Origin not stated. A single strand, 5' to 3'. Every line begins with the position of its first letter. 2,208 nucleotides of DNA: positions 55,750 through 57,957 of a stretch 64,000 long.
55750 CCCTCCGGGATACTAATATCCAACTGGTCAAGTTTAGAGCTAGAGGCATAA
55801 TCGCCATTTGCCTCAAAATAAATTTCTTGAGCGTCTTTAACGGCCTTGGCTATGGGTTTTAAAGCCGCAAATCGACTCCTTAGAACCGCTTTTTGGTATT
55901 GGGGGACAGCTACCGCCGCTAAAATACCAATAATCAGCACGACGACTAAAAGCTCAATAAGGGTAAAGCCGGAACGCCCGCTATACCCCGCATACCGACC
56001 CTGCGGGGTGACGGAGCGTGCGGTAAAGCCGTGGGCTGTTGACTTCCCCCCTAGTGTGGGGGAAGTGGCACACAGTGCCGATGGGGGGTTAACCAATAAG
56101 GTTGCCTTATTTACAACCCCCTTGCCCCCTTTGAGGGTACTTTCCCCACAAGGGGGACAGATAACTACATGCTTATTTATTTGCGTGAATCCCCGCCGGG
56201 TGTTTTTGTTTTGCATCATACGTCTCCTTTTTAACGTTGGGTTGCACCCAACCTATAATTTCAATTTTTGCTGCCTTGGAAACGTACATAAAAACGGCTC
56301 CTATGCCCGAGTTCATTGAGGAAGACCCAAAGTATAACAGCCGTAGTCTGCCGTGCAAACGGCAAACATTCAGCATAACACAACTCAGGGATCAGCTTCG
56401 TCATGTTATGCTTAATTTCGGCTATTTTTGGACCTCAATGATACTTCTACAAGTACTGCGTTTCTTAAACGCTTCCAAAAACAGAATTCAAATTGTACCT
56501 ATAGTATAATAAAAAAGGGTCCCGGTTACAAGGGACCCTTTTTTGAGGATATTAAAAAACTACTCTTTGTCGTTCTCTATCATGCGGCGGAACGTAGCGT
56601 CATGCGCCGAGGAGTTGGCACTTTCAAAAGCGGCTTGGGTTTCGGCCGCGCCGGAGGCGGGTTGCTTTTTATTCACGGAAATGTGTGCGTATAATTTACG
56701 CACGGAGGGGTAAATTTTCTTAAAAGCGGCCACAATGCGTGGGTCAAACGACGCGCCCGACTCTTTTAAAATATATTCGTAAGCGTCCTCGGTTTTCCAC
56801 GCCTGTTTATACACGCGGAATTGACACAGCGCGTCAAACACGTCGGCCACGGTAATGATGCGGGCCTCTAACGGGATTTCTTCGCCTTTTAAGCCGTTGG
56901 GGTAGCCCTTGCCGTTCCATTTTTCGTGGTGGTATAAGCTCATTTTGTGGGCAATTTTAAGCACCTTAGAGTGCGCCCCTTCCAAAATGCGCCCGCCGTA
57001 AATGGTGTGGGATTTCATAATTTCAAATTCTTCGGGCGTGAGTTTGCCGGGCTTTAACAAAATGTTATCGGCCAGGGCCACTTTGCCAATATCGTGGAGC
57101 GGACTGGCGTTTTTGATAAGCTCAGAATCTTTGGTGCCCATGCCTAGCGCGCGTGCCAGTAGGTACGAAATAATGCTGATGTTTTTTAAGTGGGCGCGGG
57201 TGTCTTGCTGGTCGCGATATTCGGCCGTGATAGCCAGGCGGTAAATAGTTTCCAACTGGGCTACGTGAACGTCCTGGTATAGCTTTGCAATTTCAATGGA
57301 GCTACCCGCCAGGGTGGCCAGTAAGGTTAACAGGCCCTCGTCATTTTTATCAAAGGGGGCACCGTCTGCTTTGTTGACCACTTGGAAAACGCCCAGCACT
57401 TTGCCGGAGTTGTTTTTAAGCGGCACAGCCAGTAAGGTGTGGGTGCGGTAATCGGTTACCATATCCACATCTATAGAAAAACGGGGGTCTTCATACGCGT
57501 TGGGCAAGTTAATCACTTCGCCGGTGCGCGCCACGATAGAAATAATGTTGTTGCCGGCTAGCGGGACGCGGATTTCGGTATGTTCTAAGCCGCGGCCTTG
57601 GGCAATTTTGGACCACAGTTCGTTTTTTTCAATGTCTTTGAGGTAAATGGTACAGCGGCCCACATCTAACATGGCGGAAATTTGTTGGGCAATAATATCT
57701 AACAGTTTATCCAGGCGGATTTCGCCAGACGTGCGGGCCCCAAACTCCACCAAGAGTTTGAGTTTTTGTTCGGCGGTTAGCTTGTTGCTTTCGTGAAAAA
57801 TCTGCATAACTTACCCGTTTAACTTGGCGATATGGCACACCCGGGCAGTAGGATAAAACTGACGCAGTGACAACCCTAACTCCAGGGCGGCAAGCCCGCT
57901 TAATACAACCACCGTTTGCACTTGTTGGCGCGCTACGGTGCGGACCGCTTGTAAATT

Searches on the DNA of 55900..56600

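Call 9: search_rna_families(source=window, start=55900, end=56600, threshold=evalue, max_evalue=10)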
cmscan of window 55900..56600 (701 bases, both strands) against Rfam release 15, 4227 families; matches with E-value up to 10: 8.
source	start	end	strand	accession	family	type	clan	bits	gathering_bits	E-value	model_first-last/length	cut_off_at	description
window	56477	56571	-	RF01770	rimP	Cis-reg; leader;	-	21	47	0.73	1-102/102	no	Gammaprotebacteria rimP leader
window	56476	56543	+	RF02844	RefA9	Gene; antisense;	-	21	49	1.2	1-64/64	no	Enterococcus sRNA A9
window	56415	56544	+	RF04184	BTnc060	Gene; sRNA;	-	19.4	228.9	1.6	1-213/213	no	Bacteroides sRNA BTnc060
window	56494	56550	+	RF02066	STnc320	Gene; sRNA;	-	19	50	0.68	1-55/55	no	Salmonella enterica sRNA STnc320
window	56432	56520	+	RF01287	snoR27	Gene; snRNA; snoRNA; CD-box;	CL00079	18.9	41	5.9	1-94/94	no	Small nucleolar RNA snoR27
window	56500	56557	+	RF04174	MIR4208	Gene; miRNA;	-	17.2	140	8.5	1-191/191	no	MIR4208 microRNA precursor family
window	56508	56547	-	RF03483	MIR319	Gene; miRNA;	-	15.7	54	3.1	1-92/92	no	MIR319 microRNA precursor family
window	56512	56543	-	RF02637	EF0408_EF0409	Gene; sRNA;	-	9.3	440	8.2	375-408/412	no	Enterococcus sRNA EF0408_EF0409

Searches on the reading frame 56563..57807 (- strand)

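Call 82: search_protein_families(library=pfam, proteins=[window:56563-57807:-], max_evalue=0.01)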
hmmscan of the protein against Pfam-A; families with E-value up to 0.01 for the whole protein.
window:56563-57807:- (415 aa): 5 families
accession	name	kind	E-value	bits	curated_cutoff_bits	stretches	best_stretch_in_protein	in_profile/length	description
PF13487.12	HD_5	-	7.2e-33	114.2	27.2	1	210-358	21-170/170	HD domain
PF01590.32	GAF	-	7.9e-21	75.4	22.4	1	32-171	2-133/133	GAF domain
PF01966.28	HD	-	1.1e-17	64.8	22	1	206-326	4-115/116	HD domain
PF13185.12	GAF_2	-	1.5e-10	41.9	28.6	1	32-172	4-136/136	GAF domain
PF13492.12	GAF_3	-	7.1e-09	36.6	27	1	32-172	2-128/129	GAF domain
